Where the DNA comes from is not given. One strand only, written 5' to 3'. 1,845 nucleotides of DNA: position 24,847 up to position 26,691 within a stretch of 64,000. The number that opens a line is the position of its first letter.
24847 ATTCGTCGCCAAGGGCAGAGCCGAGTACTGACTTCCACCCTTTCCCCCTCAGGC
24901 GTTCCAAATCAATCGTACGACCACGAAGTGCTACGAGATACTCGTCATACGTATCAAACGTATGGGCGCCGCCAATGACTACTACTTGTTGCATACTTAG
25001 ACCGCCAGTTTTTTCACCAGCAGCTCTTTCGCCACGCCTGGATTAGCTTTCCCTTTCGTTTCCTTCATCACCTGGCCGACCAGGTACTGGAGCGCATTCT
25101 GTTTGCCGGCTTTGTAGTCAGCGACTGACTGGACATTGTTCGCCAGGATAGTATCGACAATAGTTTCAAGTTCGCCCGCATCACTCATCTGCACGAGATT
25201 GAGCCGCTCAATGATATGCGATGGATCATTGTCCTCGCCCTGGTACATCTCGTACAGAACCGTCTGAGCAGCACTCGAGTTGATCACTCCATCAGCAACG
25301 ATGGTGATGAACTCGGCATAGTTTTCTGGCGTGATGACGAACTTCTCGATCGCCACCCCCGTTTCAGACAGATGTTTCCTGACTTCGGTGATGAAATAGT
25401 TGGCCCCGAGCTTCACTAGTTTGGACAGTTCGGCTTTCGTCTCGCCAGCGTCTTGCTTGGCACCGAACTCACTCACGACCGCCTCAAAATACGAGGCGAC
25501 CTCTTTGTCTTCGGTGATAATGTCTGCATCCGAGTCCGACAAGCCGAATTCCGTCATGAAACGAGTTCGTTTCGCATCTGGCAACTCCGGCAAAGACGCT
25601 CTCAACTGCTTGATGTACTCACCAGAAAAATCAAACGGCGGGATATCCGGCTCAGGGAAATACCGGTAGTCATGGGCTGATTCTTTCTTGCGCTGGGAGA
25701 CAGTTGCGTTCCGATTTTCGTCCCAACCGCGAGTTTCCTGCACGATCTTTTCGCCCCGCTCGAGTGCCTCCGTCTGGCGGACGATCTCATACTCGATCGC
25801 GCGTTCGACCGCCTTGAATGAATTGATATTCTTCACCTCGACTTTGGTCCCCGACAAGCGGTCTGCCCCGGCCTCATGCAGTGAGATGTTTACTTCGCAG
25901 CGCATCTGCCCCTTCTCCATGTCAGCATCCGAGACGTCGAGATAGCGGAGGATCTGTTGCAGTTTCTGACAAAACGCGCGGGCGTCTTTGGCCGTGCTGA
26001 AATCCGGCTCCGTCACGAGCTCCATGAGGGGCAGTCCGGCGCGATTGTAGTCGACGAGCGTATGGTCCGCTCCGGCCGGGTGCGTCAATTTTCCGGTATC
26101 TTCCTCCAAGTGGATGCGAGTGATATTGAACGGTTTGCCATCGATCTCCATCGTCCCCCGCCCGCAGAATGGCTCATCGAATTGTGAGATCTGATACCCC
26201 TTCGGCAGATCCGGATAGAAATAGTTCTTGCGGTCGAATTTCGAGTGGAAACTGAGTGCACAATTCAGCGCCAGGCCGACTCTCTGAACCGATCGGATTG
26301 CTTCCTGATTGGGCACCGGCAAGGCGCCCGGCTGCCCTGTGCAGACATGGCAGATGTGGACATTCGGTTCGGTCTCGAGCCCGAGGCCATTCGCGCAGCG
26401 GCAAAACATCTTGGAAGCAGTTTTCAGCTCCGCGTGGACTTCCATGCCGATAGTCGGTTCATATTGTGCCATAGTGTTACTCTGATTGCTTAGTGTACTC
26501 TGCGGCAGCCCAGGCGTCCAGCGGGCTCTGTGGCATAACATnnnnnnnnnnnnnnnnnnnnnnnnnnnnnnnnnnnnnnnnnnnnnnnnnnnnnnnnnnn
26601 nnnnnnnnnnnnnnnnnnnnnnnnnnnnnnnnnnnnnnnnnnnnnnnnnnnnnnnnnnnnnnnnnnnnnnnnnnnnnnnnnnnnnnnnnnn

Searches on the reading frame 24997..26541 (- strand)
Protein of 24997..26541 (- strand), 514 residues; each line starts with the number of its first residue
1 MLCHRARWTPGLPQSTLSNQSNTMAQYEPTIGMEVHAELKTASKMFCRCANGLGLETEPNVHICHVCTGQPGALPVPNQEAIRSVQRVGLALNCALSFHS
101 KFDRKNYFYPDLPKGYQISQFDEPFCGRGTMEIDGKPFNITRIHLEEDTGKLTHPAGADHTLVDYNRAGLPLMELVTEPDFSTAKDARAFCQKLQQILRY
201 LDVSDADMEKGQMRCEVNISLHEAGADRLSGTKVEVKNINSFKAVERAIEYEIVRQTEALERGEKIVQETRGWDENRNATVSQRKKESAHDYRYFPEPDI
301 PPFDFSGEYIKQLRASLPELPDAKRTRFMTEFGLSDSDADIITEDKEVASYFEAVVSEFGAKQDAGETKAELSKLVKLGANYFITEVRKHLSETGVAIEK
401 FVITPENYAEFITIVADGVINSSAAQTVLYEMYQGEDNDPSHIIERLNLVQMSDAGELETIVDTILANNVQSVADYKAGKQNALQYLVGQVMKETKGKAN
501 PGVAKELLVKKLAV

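Call 78: search_protein_families(library=pfam, proteins=[window:24997-26541:-], max_evalue=0.00001)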
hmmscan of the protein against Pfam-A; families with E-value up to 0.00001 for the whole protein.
window:24997-26541:- (514 aa): 2 families
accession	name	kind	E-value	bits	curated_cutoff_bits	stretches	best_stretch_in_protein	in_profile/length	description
PF02934.20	GatB_N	-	2.4e-111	371.8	23.4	1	30-310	2-276/277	GatB/GatE catalytic domain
PF02637.23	GatB_Yqey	-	5.1e-42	143.7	27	1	374-512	11-148/148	GatB domain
